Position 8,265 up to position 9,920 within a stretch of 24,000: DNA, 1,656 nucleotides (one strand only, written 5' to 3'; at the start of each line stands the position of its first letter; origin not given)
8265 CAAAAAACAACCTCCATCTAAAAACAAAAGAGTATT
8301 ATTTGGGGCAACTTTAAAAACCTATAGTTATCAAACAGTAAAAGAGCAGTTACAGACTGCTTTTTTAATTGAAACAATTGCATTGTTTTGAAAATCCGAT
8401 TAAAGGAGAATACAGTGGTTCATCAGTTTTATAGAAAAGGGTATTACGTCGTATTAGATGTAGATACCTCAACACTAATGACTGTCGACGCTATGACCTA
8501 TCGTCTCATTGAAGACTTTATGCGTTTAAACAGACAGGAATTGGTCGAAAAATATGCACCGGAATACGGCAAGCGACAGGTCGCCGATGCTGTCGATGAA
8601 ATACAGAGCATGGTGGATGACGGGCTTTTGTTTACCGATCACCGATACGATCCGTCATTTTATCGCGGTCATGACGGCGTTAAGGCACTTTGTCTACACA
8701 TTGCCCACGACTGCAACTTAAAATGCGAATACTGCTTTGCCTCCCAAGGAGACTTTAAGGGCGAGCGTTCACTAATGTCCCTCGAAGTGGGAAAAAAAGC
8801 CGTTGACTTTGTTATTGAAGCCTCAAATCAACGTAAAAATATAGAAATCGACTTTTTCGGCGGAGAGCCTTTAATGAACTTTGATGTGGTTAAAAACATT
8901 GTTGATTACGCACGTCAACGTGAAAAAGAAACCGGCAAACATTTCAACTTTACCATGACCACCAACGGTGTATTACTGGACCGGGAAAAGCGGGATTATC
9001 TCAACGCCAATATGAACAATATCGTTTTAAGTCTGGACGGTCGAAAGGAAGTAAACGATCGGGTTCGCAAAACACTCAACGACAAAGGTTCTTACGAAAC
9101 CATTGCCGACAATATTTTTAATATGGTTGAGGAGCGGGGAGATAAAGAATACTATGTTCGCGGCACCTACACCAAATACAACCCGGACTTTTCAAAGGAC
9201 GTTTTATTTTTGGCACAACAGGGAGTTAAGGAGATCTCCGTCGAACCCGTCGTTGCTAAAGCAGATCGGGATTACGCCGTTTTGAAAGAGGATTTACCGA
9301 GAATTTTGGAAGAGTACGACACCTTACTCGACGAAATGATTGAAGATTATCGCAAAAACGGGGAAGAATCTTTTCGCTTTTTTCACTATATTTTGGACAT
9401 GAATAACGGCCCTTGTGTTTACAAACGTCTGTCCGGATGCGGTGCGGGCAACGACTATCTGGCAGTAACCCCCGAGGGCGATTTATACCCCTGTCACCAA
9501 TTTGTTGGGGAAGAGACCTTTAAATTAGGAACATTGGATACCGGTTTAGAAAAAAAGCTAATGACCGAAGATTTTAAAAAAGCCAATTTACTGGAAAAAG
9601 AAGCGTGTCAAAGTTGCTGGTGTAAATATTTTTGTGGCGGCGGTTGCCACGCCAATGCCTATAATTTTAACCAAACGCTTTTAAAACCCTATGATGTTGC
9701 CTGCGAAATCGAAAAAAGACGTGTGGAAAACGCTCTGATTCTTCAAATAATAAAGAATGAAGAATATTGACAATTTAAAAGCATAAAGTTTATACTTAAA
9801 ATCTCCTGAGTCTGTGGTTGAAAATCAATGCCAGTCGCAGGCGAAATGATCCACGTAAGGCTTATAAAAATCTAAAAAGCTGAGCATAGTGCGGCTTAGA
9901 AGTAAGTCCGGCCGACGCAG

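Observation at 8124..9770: Unlisted 46-aa six-cysteine (SCIFF) ranthipeptide precursor plus radical-SAM maturase appended to the ruvAB-queA-tgt-yajC operon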

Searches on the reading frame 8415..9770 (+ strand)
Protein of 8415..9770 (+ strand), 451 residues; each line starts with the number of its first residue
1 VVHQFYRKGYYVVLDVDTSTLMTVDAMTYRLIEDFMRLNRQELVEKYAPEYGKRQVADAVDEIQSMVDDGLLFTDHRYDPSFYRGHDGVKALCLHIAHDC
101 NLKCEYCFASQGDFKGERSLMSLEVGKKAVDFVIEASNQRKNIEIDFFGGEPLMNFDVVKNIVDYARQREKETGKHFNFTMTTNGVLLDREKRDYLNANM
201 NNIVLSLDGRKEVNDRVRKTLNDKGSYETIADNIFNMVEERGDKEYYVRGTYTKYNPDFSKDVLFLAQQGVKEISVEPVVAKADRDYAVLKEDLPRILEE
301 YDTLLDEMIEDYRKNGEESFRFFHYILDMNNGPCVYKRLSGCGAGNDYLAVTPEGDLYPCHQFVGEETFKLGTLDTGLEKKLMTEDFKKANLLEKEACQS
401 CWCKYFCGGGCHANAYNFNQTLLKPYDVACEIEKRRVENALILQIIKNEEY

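Call 6: search_protein_families(library=ncbifam, proteins=[window:8415-9770:+], max_evalue=0.01)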
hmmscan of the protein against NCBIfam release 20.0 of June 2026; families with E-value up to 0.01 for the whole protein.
window:8415-9770:+ (451 aa): 78 families (the best 25 are shown)
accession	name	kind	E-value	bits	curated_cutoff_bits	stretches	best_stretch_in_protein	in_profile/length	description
TIGR03974.1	rSAM_six_Cys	equivalog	6.2e-186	618.6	425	1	2-445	1-450/451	thioether cross-link-forming SCIFF peptide maturase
NF040492.1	not_ScfB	exception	3e-162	540.6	855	1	2-445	4-449/450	ScfB-related radical SAM/SPASM orphan maturase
NF047865.1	rSAM_PapB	equivalog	8.1e-84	281.7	340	1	89-424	2-329/330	PapB family radical SAM/SPASM ranthipeptide maturase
TIGR04064.1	rSAM_nif11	equivalog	7e-75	252.5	518.7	1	3-441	5-430/459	nif11-like peptide radical SAM maturase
TIGR03906.1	quino_hemo_SAM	equivalog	1.5e-74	251.4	453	1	2-423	3-427/467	quinohemoprotein amine dehydrogenase maturation protein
TIGR04068.1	rSAM_ocin_clost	equivalog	9.2e-52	176.4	500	2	2-240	2-235/462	Cys-rich peptide radical SAM maturase CcpM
TIGR03978.1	rSAM_paired_1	equivalog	1.1e-39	136.5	370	1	96-437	89-444/466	His-Xaa-Ser system radical SAM maturase HxsB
TIGR04280.1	geopep_mat_rSAM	hypoth_equivalog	9.6e-38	130.2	400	2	95-239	89-232/428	geopeptide radical SAM maturase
NF038107.1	rSAM_NF038107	equivalog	1e-36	126.7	600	1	93-422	88-411/444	Cys-every-fifth radical SAM/SPASM peptide maturase CefB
TIGR04163.1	rSAM_cobopep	equivalog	2.7e-36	125.2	375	1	89-443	63-418/428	peptide-modifying radical SAM enzyme CbpB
TIGR03942.1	sulfatase_rSAM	equivalog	8.7e-35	120.4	349.45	1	96-419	7-332/363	anaerobic sulfatase maturase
TIGR04115.1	rSAM_Cxxx_rpt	equivalog_domain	6.2e-33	114.7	350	1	90-438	2-354/359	radical SAM peptide maturase, CXXX-repeat target family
NF041298.1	rSAM_mat_DynA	equivalog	6.8e-33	114.1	450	1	97-431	8-340/356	dynobactin maturation radical SAM/SPASM protein DynA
NF035951.1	rSAM_RumMC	equivalog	2.2e-31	109.1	720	2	13-285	28-307/510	RumMC family radical SAM sactipeptide maturase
NF038170.1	lachnocin_rSAM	equivalog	1.8e-29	102.9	550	1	89-420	75-403/440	lachnocin radical SAM maturase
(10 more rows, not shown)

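Call 7: search_protein_families(library=pfam, proteins=[window:8415-9770:+], max_evalue=0.01)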
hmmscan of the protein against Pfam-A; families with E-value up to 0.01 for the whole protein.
window:8415-9770:+ (451 aa): 3 families
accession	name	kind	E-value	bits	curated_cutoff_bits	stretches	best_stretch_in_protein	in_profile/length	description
PF13353.11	Fer4_12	-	6.9e-15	56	22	1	93-227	8-132/137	4Fe-4S single cluster domain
PF04055.27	Radical_SAM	-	2e-14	54.6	29.5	1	97-239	4-138/166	Radical SAM superfamily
PF13186.11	SPASM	-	1.6e-05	25.6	21.5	1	342-402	1-67/67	Iron-sulfur cluster-binding domain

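Call 19: find_homologous_proteins(query=window:8415-9767:+, max_evalue=1e-30)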
Query window:8415-9767:+ (451 aa): 8000 proteins with E <= 1e-30 among 8000 candidates; the best 120 are listed.
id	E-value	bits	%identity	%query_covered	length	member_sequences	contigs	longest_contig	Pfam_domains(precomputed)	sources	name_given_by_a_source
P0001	0.0e+0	1043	100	100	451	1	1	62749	PF13186.12,PF04055.28,PF13353.12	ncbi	-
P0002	4.8e-268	907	85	100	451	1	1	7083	PF04055.28,PF13353.12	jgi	-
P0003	1.6e-259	879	82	100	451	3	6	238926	PF04055.28,PF13353.12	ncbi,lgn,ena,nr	ncbi:MAG: thioether cross-link-forming SCIFF peptide maturase [Eubacteriaceae bacterium]|nr:thioethe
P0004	7.8e-190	649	61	99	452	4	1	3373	PF13186.12,PF04055.28,PF13353.12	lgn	-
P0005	2.4e-187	641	60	100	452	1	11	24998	PF04055.28,PF13353.12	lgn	-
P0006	1.5e-186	638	59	99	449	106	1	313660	PF04055.28,PF13353.12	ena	-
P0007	5.8e-186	637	60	100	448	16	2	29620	PF04055.28,PF13353.12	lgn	-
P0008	7.0e-186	636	60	100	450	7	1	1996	PF04055.28,PF13353.12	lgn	-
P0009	1.1e-185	636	59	99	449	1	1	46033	PF04055.28,PF13353.12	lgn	-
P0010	2.3e-185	635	60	98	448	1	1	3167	PF04055.28,PF13353.12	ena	-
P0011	3.8e-185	634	61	99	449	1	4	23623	PF13186.12,PF04055.28,PF13353.12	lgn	-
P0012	4.0e-185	634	60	99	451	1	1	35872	PF13186.12,PF04055.28,PF13353.12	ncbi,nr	ncbi:MAG: thioether cross-link-forming SCIFF peptide maturase [Eubacterium sp.]|nr:thioether cross-l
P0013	4.8e-184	630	60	99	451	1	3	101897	PF13186.12,PF04055.28,PF13353.12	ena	-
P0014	5.2e-184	630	59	99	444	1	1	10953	PF04055.28,PF13353.12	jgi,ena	-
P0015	1.9e-183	628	58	100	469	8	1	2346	PF13186.12,PF04055.28,PF13353.12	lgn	-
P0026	1.2e-179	616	55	100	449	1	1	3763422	PF04055.28,PF13353.12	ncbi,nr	ncbi:thioether cross-link-forming SCIFF peptide maturase [Eubacteriaceae bacterium ES2]|nr:thioether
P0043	1.4e-174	599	57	100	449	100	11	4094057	PF04055.28,PF13353.12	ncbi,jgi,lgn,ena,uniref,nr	ncbi:thioether cross-link-forming SCIFF peptide maturase [Acetobacterium wieringae]|uniref:Thioether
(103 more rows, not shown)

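Call 21: find_related_loci(query=A1, collection=genome_contigs, flank=10000)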
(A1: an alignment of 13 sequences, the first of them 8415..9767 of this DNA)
Query A1 (451 aa) in genome_contigs; peptide patterns used: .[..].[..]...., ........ (x = any residue, [..] = any of these).
600 stretches matched a pattern (row limit reached: there are more); 597 encode a relative of the query (tblastn E <= 1e-3); the best 80 are kept; 80 distinct loci.
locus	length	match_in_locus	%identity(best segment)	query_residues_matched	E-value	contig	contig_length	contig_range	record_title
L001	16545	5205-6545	60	1-448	0e+0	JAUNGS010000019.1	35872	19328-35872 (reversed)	MAG: Eubacterium sp. isolate S27M_St_31 NODE_615_length_35872_cov_7.503448, whole genome shotgun sequence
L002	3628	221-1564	57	1-450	0e+0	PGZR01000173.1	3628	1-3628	MAG: Firmicutes bacterium HGW-Firmicutes-4 bjp_ig2103_scaffold_9299, whole genome shotgun sequence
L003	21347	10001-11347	55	1-449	2e-173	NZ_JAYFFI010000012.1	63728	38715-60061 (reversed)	Pseudoramibacter faecis strain HA2172 Pa_ctg019, whole genome shotgun sequence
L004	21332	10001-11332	54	1-444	2e-164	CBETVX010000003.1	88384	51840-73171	MAG TPA_asm: uncultured Eubacteriales bacterium isolate SRR13515399_binner123_Refined_12 genome assembly, contig: ERZ250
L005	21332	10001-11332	52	1-444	3e-161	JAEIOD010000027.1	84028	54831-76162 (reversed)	MAG: Clostridiales bacterium isolate MAG21 NODE_289_length_84028_cov_18.388000, whole genome shotgun sequence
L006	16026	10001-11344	52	1-447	2e-159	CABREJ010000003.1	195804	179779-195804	MAG TPA_asm: uncultured Clostridiales bacterium isolate MGYG-HGUT-01183 genome assembly, contig: GUT_GENOME090929_3, who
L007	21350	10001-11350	51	1-450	3e-158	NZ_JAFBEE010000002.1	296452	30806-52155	Alkaliphilus hydrothermalis strain DSM 25890 Ga0454045_02, whole genome shotgun sequence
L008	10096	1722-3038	52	2-441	2e-158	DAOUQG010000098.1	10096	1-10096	MAG TPA_asm: Thermohalobacteraceae bacterium isolate CSMAG_120 CSMAG_120_k141_77990_length_10096_cov_12.4967, whole geno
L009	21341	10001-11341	51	1-444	8e-158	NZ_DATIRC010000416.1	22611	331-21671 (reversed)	MAG: Romboutsia sp. isolate SMAG_U15893 k141_462699, whole genome shotgun sequence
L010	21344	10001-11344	50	2-450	5e-157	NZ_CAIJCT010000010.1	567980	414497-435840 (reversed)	Aedoeadaptatus coxii isolate CCUG59622, whole genome shotgun sequence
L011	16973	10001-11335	51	1-444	5e-156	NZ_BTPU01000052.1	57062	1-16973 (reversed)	Vallitalea maricola strain AN17-2 sequence052, whole genome shotgun sequence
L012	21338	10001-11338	50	2-450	8e-156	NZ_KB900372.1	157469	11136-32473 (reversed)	Peptoniphilus lacrimalis DSM 7455 F594DRAFT_scaffold00006.6, whole genome shotgun sequence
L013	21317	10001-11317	51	2-441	2e-155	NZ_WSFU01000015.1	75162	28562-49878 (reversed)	Anaeromonas gelatinilytica strain D2Q-14 406-75162-8037956, whole genome shotgun sequence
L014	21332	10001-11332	52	1-444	8e-156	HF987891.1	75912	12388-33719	Clostridium sp. CAG:590 genomic scaffold, scf423, whole genome shotgun sequence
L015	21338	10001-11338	49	2-450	2e-155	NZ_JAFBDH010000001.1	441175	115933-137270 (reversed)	Peptoniphilus gorbachii strain DSM 21461 Ga0454014_01, whole genome shotgun sequence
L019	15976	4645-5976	50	1-444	6e-153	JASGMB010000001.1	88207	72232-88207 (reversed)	MAG: Clostridiales bacterium isolate DJKA123_ANT-F21_bin.21 scaffold_80, whole genome shotgun sequence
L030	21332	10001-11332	48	1-444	5e-150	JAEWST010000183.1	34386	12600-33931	MAG: Bacillota bacterium isolate OH_SDB_116 k127_832293, whole genome shotgun sequence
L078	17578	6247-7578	46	1-444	9e-146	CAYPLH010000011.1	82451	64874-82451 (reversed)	MAG TPA_asm: uncultured Clostridiaceae bacterium isolate binchicken_co173_425 genome assembly, contig: NODE_963_length_8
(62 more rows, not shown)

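Call 27: search_solved_structures(query=window:8415-9767:+, max_evalue=1e-10, show_alignments=1)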
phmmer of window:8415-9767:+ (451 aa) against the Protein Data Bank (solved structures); distinct sequences matched with E-value up to 1e-10: 4.
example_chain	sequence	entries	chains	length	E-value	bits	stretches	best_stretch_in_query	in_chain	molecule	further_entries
5wgg_A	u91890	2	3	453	6e-153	512.8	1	1-443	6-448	Radical SAM domain protein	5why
4k37_A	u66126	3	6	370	5.4e-14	54.8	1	97-413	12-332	Anaerobic sulfatase-maturating enzyme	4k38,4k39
4k36_A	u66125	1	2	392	6.7e-14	54.5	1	97-413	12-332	Anaerobic sulfatase-maturating enzyme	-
9gm3_A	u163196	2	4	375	8.2e-11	44.3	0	93-231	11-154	ChlB radical SAM domain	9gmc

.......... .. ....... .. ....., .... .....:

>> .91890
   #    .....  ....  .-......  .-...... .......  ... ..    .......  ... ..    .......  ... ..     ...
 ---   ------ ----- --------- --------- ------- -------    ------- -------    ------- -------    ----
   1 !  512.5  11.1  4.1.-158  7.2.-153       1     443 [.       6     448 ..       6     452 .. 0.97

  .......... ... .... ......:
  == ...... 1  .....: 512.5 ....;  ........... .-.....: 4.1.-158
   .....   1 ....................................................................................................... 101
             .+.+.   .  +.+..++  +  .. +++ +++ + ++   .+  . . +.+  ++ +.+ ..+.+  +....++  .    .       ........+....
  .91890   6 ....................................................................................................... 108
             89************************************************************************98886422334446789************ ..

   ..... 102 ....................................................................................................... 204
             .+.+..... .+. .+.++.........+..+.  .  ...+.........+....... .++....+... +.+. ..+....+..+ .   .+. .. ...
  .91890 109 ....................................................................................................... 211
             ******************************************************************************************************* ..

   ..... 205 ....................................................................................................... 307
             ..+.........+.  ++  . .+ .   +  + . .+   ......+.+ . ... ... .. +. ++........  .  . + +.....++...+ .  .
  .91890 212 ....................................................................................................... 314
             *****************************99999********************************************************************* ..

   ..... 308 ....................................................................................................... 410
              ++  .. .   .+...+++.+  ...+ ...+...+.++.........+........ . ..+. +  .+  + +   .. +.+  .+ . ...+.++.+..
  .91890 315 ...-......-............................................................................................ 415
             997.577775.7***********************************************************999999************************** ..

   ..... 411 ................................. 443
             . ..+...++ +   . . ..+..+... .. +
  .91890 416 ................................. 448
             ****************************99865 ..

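Call 33: search_protein_families(library=ncbifam, alignment_id=A2, max_evalue=0.00001)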
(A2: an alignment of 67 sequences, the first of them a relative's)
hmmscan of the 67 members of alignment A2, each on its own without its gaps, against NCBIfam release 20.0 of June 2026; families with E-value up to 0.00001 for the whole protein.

A. member 1, L004:9326-9718:+ (131 aa): 1 family
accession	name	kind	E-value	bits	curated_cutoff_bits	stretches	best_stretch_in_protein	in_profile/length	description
TIGR04086.1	TIGR04086_membr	hypoth_equivalog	5e-24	84.6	30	1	18-130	3-115/115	TIGR04086 family membrane protein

B. families by the number of members that match (of 67 scanned): 106 families (the first 25 are shown)
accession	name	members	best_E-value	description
TIGR04086.1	TIGR04086_membr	32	2.7e-30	TIGR04086 family membrane protein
TIGR00430.1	Q_tRNA_tgt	7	9.4e-176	tRNA guanosine(34) transglycosylase Tgt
TIGR00449.1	tgt_general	7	5.3e-169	tRNA-guanine transglycosylase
TIGR00432.2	arcsn_tRNA_tgt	7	1.5e-50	tRNA guanosine(15) transglycosylase TgtA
NF040592.1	tRNA_mod_ArcS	3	1.3e-10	archaeosine synthase subunit alpha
TIGR00946.1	2a69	2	5.4e-27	auxin efflux carrier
NF045980.1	MAG6410_fam_LP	2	6.5e-25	MAG6410 family transglutaminase-related lipoprotein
NF011928.0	PRK15399.1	2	3.8e-24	lysine decarboxylase LdcC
NF011929.0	PRK15400.1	2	2e-22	lysine decarboxylase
NF011603.0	PRK15029.1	2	6.5e-15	arginine decarboxylase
NF010092.0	PRK13578.1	2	1.8e-13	ornithine decarboxylase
NF007384.0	PRK09903.1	2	7.9e-13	transporter YfdV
TIGR04318.1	lacto_ODC_hypo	2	1.6e-12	putative ornithine decarboxylase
TIGR04301.1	ODC_inducible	2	4.4e-12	ornithine decarboxylase SpeF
NF011631.0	PRK15057.1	1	4.9e-187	UDP-glucose 6-dehydrogenase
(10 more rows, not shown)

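Call 34: search_protein_families(library=ncbifam, alignment_id=A3, max_evalue=0.00001)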
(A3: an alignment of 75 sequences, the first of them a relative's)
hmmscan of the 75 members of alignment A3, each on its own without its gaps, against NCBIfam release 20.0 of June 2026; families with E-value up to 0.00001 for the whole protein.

A. member 1, L014:11366-13582:+ (739 aa): 26 families (the best 25 are shown)
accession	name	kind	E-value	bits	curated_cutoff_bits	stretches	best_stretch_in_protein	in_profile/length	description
NF009583.0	PRK13024.1-3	subfamily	2.3e-177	591.4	721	1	8-733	8-751/755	protein translocase subunit SecDF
NF009585.0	PRK13024.1-5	equivalog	2.6e-139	466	1037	1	134-727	378-989/993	protein translocase subunit SecDF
NF009581.0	PRK13024.1-1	equivalog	1.1e-132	443.7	1058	1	12-733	7-745/752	protein translocase subunit SecDF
NF011315.0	PRK14726.1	equivalog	5.8e-129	431.6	1249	1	136-735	256-847/855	protein translocase subunit SecDF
NF009584.0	PRK13024.1-4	equivalog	2.4e-125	419.7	1171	1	11-735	6-752/759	protein translocase subunit SecDF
TIGR01129.1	secD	equivalog_domain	8e-116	387.4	244.4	3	136-403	132-397/397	protein translocase subunit SecD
TIGR00916.1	2A0604s01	subfamily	1.1e-107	358.9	148.6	2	166-396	1-231/231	SecD/SecF family protein translocase subunit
TIGR00966.2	transloc_SecF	equivalog_domain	2.7e-104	348.6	160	2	427-714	2-278/279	protein translocase subunit SecF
NF009580.0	PRK13023.1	equivalog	3.4e-96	323.2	1153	2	137-716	180-751/775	protein translocase subunit SecDF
NF009582.0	PRK13024.1-2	equivalog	3.8e-86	289.8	723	1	179-726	260-835/859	protein translocase subunit SecDF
NF009540.0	PRK12911.1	equivalog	5.8e-79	265.8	1878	2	129-519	784-1171/1403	bifunctional preprotein translocase subunit SecD/SecF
NF009545.0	PRK12933.1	equivalog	9.6e-66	222.5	728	2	81-407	247-594/604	protein translocase subunit SecD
NF046001.1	SecDF_plasm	equivalog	1.5e-58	198.6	500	1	210-717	308-848/878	protein translocase subunit SecDF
NF006218.0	PRK08343.1-4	subfamily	6.2e-45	153.7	383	2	40-395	30-377/392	preprotein translocase subunit SecD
NF041305.1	SecF_Halo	equivalog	3.3e-21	75.9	420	1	439-699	23-267/289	protein translocase subunit SecF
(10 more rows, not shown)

B. families by the number of members that match (of 75 scanned): 189 families (the first 25 are shown)
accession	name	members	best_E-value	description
NF009583.0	PRK13024.1-3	47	1.1e-187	protein translocase subunit SecDF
NF009585.0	PRK13024.1-5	47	8.3e-154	protein translocase subunit SecDF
NF009581.0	PRK13024.1-1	47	2.4e-150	protein translocase subunit SecDF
NF009584.0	PRK13024.1-4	47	7.5e-143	protein translocase subunit SecDF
NF011315.0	PRK14726.1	47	1.5e-135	protein translocase subunit SecDF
TIGR01129.1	secD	47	1.6e-124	protein translocase subunit SecD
TIGR00916.1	2A0604s01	47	1.7e-115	SecD/SecF family protein translocase subunit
TIGR00966.2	transloc_SecF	47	1.3e-112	protein translocase subunit SecF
NF009580.0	PRK13023.1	47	1.8e-108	protein translocase subunit SecDF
NF009582.0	PRK13024.1-2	47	3.3e-88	protein translocase subunit SecDF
NF009540.0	PRK12911.1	47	5.6e-87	bifunctional preprotein translocase subunit SecD/SecF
NF009545.0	PRK12933.1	47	1.4e-76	protein translocase subunit SecD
NF046001.1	SecDF_plasm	47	4.2e-67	protein translocase subunit SecDF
NF006218.0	PRK08343.1-4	47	1.8e-59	preprotein translocase subunit SecD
NF006216.0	PRK08343.1-2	47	6.1e-39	preprotein translocase subunit SecD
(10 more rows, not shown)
